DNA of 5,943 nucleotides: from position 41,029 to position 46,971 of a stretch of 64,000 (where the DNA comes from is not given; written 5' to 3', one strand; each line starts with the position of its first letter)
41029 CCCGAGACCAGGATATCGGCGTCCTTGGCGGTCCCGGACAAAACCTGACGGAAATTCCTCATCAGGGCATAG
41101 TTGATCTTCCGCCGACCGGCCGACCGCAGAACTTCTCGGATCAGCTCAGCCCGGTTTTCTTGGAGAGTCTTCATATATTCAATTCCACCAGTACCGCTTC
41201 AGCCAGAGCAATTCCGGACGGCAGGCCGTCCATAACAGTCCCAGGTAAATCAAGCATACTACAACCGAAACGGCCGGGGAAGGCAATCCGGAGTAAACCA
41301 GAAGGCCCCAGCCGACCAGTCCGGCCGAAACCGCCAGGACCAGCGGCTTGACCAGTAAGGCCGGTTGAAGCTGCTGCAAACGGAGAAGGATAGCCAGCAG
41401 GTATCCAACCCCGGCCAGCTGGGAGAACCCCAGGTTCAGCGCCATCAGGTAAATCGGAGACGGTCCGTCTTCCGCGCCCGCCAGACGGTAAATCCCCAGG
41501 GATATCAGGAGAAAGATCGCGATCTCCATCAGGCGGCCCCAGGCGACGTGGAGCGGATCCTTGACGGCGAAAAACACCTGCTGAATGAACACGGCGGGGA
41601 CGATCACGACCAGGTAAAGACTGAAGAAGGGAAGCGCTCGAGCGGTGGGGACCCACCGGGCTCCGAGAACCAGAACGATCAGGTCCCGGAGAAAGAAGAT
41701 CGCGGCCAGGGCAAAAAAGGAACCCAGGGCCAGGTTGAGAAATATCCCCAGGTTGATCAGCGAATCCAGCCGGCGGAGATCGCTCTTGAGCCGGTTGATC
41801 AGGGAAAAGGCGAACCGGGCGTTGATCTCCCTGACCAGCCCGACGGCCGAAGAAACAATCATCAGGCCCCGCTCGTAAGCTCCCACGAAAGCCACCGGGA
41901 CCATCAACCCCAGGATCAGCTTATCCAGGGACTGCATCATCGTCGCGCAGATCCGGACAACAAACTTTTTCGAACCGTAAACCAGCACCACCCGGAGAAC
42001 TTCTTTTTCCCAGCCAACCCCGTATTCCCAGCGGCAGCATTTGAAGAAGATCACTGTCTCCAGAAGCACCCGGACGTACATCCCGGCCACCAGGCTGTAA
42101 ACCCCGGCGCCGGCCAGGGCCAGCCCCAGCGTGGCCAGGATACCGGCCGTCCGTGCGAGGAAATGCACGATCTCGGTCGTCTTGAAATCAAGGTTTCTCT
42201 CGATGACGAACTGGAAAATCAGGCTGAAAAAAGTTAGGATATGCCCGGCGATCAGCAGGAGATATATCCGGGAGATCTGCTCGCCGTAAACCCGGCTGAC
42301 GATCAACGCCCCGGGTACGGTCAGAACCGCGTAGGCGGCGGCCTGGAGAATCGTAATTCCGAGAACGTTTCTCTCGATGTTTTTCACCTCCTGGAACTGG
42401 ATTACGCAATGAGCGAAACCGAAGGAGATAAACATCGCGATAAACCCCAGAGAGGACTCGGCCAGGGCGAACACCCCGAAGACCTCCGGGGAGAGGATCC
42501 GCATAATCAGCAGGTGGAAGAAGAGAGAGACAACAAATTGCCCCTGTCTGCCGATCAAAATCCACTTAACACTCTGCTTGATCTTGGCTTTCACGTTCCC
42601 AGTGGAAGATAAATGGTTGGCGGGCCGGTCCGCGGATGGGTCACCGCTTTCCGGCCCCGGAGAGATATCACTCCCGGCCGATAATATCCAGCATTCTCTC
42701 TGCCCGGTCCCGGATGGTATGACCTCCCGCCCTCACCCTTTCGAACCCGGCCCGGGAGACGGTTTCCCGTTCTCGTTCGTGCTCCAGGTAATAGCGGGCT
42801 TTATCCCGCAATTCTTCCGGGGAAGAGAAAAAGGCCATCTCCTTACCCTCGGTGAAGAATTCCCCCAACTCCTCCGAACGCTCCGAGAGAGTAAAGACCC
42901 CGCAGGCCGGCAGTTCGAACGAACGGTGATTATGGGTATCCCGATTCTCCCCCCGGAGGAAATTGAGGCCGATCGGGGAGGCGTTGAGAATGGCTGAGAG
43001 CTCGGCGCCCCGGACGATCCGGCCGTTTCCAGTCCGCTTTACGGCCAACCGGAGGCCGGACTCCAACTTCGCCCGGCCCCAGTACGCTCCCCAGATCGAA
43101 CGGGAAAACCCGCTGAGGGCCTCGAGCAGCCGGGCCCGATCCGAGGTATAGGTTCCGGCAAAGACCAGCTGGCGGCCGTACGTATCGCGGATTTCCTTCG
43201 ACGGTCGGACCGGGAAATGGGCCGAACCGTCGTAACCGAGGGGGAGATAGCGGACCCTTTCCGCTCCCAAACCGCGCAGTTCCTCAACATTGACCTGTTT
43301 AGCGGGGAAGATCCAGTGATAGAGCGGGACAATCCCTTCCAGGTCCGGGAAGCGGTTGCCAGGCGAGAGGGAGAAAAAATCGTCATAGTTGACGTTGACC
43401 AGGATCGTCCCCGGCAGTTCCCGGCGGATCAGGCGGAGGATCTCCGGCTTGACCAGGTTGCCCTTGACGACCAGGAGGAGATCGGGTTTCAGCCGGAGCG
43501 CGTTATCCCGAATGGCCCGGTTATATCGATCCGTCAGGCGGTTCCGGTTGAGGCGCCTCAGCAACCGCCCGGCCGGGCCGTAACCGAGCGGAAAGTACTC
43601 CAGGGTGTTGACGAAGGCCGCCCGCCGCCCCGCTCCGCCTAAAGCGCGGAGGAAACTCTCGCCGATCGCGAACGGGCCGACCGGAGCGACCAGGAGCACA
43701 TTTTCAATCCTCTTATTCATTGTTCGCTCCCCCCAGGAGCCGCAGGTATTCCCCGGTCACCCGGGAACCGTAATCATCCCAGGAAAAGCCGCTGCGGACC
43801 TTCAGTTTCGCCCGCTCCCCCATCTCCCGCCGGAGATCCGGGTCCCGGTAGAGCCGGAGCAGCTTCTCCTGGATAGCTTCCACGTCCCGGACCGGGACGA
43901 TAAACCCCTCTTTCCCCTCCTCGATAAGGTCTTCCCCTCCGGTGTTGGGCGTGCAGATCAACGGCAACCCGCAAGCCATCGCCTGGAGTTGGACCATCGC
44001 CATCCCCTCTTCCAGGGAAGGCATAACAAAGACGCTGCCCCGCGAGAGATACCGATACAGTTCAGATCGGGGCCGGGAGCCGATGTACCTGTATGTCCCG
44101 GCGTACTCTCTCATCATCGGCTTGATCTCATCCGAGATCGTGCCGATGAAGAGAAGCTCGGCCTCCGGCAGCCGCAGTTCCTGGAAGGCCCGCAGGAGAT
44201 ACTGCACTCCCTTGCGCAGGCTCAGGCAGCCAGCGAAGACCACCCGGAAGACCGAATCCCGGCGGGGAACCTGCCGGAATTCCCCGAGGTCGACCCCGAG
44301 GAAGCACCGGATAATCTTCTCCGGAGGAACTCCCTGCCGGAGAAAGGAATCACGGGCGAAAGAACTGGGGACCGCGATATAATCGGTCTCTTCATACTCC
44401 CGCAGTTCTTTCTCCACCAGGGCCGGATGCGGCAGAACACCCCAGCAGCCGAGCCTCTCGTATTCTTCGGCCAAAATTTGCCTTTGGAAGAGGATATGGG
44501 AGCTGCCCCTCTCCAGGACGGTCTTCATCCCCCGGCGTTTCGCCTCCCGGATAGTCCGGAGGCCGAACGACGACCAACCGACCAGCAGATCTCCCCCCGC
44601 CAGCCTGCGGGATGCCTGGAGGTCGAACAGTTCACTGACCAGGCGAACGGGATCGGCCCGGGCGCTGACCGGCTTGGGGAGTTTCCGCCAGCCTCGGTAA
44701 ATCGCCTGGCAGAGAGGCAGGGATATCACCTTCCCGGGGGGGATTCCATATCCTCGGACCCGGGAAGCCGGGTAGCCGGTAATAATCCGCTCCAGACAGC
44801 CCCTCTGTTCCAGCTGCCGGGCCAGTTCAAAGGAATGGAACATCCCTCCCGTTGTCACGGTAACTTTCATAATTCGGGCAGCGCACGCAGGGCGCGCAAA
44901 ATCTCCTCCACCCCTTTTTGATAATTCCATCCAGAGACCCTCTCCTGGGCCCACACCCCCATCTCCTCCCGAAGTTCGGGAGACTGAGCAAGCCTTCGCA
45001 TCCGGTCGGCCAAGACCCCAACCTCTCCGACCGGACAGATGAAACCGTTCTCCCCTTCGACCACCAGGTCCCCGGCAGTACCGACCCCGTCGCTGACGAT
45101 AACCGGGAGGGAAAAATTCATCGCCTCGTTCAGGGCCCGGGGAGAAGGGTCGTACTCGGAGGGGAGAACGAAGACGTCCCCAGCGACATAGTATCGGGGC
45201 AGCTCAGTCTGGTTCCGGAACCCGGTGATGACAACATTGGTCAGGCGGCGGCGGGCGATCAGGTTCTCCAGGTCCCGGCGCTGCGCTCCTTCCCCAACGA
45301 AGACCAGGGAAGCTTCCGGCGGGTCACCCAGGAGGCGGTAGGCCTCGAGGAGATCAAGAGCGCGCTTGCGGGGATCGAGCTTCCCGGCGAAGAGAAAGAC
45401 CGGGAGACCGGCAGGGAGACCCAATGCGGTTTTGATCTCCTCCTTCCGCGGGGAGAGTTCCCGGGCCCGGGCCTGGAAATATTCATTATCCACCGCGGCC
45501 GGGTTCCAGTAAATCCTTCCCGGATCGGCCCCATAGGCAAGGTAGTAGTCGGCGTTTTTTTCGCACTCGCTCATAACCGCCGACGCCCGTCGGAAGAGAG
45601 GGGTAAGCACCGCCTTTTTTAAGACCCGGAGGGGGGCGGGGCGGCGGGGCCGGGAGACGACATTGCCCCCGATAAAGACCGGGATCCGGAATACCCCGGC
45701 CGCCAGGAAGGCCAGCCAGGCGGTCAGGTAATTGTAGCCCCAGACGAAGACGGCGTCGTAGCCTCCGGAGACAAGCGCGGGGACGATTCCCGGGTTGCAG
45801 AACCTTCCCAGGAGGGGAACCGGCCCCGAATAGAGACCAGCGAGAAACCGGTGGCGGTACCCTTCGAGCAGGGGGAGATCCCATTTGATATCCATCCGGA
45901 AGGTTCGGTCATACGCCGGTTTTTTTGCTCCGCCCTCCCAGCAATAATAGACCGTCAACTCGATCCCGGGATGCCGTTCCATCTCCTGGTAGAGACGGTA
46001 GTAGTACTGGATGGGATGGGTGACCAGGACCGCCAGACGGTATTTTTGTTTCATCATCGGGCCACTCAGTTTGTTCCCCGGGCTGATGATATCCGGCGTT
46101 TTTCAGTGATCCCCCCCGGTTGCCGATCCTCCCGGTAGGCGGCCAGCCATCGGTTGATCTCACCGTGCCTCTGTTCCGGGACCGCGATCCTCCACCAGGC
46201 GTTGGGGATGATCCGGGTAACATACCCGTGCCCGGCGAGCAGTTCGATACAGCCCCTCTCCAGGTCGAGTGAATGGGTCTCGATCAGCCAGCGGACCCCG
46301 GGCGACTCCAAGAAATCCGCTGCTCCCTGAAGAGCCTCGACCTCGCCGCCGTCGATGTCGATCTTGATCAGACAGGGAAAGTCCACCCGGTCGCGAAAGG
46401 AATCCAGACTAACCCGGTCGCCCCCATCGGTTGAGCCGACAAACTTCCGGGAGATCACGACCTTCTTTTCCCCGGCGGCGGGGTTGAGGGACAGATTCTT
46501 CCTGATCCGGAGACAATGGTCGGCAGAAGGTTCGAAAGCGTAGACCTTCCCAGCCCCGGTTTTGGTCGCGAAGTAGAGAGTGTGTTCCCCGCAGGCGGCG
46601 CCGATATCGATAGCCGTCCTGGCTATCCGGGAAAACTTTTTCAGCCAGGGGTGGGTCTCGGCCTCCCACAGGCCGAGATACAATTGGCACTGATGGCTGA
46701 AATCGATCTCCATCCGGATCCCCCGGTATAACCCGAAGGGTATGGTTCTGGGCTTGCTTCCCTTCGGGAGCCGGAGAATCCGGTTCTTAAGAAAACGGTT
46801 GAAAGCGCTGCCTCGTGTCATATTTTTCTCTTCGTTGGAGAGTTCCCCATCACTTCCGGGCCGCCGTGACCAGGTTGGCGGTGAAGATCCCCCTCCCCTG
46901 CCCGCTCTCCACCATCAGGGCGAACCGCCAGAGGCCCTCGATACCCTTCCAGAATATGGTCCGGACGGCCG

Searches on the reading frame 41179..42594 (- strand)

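Call 38: search_protein_families(library=pfam, proteins=[window:41179-42594:-], max_evalue=0.001)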
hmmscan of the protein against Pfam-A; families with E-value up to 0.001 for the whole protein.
window:41179-42594:- (471 aa): 2 families
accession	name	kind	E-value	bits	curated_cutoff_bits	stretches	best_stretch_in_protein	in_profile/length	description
PF13440.11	Polysacc_synt_3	-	6.2e-31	108.2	23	1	31-317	3-291/293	Polysaccharide biosynthesis protein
PF01943.22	Polysacc_synt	-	2.6e-11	43.9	28.2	1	7-258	3-262/274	Polysaccharide biosynthesis protein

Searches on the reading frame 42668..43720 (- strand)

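Call 38: search_protein_families(library=pfam, proteins=[window:42668-43720:-], max_evalue=0.001)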
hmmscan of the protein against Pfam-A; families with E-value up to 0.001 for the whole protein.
window:42668-43720:- (350 aa): 1 family
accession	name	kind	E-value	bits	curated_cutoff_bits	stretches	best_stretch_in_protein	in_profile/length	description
PF13524.12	Glyco_trans_1_2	-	1.5e-32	113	25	1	195-345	1-144/144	Glycosyl transferase-like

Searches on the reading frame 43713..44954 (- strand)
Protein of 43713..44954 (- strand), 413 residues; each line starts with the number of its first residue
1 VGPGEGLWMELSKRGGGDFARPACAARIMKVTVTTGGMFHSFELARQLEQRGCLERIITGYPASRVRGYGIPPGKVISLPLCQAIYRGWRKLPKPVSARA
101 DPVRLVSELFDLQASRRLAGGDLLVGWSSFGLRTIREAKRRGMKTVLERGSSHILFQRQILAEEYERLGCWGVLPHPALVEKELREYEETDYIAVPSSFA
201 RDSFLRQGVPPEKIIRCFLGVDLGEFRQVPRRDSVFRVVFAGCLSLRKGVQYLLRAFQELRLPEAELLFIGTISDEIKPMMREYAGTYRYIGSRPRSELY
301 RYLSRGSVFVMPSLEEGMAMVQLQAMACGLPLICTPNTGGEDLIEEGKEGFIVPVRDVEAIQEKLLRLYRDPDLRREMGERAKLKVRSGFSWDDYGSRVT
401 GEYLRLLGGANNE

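Call 38: search_protein_families(library=pfam, proteins=[window:43713-44954:-], max_evalue=0.001)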
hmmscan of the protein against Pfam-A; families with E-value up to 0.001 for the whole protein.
window:43713-44954:- (413 aa): 4 families
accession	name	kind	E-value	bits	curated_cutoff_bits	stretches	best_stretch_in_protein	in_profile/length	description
PF00534.26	Glycos_transf_1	-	7.1e-30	104.2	26.4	1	228-383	8-170/172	Glycosyl transferases group 1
PF13692.12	Glyco_trans_1_4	-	2e-28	99.9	27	1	237-371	3-142/142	Glycosyl transferases group 1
PF13524.12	Glyco_trans_1_2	-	6.4e-11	42.8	25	1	261-393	11-136/144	Glycosyl transferase-like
PF20706.3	GT4-conflict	-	1.8e-10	40.8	26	1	208-394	168-380/385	Family 4 Glycosyltransferase in conflict systems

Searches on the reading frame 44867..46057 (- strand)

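Call 38: search_protein_families(library=pfam, proteins=[window:44867-46057:-], max_evalue=0.001)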
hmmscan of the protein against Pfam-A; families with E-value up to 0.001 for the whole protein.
window:44867-46057:- (396 aa): 3 families
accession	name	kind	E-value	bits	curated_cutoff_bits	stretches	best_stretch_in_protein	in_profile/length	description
PF00534.26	Glycos_transf_1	-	8.3e-34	117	26.4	1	205-370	2-169/172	Glycosyl transferases group 1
PF13692.12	Glyco_trans_1_4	-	1.1e-25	90.9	27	1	219-358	2-141/142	Glycosyl transferases group 1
PF13579.12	Glyco_trans_4_4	-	0.00013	22.8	29.7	1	93-182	64-152/158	Glycosyl transferase 4-like domain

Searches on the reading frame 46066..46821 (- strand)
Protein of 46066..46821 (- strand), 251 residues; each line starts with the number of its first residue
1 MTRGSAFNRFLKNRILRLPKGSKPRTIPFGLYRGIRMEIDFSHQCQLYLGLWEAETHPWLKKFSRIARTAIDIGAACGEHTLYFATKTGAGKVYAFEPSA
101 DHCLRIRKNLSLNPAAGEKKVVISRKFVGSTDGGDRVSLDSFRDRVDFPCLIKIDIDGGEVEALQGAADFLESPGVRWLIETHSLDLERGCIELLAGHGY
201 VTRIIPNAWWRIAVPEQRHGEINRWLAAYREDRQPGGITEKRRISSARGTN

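Call 38: search_protein_families(library=pfam, proteins=[window:46066-46821:-], max_evalue=0.001)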
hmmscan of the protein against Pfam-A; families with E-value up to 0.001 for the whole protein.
window:46066-46821:- (251 aa): 2 families
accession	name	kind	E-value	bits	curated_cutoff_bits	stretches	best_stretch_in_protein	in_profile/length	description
PF05050.19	Methyltransf_21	-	2.2e-09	38.1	22.7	1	138-227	101-167/173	Methyltransferase FkbM domain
PF05575.17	V_cholerae_RfbT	-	0.00098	18.9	27.9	0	57-118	70-131/286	Vibrio cholerae RfbT protein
